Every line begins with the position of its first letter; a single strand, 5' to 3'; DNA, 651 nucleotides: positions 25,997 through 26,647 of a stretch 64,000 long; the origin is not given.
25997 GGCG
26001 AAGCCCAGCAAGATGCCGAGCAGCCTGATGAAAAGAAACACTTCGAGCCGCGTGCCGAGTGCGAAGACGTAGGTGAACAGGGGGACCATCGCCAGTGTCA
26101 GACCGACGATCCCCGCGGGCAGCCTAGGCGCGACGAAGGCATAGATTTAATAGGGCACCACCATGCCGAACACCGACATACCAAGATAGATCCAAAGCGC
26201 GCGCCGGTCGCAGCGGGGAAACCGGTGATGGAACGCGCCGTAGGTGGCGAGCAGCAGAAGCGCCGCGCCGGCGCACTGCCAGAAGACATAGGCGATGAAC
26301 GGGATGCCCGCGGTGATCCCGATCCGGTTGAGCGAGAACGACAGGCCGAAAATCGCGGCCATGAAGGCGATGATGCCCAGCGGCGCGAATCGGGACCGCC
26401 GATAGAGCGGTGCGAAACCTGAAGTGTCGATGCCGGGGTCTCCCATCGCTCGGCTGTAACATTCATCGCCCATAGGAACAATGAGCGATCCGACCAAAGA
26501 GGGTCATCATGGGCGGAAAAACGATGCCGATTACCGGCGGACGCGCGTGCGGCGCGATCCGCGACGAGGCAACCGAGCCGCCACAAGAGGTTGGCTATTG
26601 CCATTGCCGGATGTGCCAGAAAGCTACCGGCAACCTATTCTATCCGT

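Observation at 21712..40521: About 18.8-kb genomic island inserted in tRNA-Thr(GGU), bounded by 45-bp exact direct repeats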

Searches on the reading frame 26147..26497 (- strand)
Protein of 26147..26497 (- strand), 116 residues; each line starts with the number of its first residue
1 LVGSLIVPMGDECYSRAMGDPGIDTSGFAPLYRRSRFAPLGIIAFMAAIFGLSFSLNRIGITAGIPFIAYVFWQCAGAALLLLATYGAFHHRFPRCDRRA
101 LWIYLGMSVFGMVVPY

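Call 35: search_protein_families(library=pfam, proteins=[window:26147-26497:-], max_evalue=0.001)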
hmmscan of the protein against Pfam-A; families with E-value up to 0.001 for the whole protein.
window:26147-26497:- (116 aa): 0 families
